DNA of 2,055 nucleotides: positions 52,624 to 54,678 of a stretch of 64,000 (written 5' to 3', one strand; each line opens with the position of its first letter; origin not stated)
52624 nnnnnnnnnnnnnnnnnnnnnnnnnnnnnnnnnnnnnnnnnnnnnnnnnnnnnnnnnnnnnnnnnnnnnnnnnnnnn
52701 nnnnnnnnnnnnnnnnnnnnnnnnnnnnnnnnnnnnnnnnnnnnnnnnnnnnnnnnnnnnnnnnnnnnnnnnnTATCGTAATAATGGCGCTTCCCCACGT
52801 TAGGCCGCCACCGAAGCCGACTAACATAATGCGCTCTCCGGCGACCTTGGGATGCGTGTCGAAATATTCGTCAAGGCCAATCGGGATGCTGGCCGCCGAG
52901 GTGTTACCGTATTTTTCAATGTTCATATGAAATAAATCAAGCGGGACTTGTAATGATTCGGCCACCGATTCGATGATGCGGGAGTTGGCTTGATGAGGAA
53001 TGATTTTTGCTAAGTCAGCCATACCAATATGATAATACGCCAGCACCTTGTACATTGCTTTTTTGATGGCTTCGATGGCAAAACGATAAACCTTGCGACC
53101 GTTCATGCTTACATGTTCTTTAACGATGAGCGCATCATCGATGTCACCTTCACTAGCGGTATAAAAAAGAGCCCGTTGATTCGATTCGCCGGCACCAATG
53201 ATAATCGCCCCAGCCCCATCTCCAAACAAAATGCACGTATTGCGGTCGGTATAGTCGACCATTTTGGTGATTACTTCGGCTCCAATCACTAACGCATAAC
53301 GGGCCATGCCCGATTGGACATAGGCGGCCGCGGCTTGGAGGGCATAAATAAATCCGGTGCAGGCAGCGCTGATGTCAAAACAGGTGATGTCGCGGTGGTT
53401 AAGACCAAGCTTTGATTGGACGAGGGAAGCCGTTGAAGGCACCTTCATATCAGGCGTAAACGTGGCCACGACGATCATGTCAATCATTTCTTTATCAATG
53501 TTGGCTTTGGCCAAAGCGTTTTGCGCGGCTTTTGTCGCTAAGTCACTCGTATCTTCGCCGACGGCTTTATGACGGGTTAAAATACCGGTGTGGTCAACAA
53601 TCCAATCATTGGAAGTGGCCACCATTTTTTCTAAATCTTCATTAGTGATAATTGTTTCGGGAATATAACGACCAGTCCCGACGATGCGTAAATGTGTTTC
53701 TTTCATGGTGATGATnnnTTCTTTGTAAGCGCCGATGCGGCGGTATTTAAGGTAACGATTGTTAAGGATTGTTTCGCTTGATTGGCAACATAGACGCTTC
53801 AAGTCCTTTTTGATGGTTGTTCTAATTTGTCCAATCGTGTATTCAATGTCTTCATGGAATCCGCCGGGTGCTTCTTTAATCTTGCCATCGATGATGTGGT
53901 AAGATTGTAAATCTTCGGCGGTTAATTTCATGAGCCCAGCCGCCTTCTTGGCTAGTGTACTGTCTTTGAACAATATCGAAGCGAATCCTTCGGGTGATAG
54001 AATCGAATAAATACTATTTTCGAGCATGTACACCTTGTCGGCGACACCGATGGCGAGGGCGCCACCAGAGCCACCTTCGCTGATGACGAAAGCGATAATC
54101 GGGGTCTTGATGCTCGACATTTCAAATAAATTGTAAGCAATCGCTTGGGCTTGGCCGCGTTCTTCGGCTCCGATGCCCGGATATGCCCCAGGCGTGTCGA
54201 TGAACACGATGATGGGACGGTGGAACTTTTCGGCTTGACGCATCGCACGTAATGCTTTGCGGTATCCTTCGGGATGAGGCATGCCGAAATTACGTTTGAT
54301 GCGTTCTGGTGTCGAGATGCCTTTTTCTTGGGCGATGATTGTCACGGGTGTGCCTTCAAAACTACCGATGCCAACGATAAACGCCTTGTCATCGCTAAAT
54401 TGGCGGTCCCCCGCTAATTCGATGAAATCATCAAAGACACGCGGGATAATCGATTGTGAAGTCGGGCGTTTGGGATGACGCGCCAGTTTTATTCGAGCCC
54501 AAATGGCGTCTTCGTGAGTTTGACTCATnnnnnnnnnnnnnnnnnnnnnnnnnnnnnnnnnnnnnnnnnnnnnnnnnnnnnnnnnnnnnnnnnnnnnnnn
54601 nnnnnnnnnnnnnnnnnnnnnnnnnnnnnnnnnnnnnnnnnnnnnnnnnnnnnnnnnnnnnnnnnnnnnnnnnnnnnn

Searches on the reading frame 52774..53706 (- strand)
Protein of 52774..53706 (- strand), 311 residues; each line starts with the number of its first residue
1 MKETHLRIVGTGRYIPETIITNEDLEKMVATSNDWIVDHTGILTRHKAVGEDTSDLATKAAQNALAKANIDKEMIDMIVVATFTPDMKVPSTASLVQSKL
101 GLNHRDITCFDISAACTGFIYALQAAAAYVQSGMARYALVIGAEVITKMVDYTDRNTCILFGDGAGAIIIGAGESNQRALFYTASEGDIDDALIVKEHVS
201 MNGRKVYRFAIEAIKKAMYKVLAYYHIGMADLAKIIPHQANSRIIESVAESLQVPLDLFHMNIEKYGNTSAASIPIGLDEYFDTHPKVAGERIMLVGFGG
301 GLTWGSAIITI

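Call 8: search_protein_families(library=pfam, proteins=[window:52774-53706:-], max_evalue=0.001)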
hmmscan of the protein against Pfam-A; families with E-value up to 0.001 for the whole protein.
window:52774-53706:- (311 aa): 6 families
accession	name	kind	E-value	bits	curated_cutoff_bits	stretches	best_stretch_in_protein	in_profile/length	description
PF08545.16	ACP_syn_III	-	2.6e-28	98.2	24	1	110-178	1-69/80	3-Oxoacyl-[acyl-carrier-protein (ACP)] synthase III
PF08541.16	ACP_syn_III_C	-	2.9e-28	98.3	26.6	1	227-310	6-89/90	3-Oxoacyl-[acyl-carrier-protein (ACP)] synthase III C terminal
PF00108.29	Thiolase_N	-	1.8e-07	31.2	26.4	1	53-153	23-122/260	Thiolase, N-terminal domain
PF08392.18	FAE1_CUT1_RppA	-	5.9e-06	26.3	27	1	48-172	78-205/290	FAE1/Type III polyketide synthase-like protein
PF00195.25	Chal_sti_synt_N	-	2.4e-05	24.3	27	1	39-173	85-224/225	Chalcone and stilbene synthases, N-terminal domain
PF01154.23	HMG_CoA_synt_N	-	2.6e-05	24.7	25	1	7-172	6-171/174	Hydroxymethylglutaryl-coenzyme A synthase N terminal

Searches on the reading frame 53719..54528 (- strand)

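Call 8: search_protein_families(library=pfam, proteins=[window:53719-54528:-], max_evalue=0.001)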
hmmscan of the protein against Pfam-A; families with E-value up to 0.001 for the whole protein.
window:53719-54528:- (270 aa): 2 families
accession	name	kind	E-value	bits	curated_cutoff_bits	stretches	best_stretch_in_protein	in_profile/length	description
PF03255.19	ACCA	-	6.4e-115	384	23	1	10-266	54-310/310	Acetyl co-enzyme A carboxylase carboxyltransferase-like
PF01039.27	Carboxyl_trans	-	2.4e-20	73.1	22.3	1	49-206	283-430/493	Carboxyl transferase domain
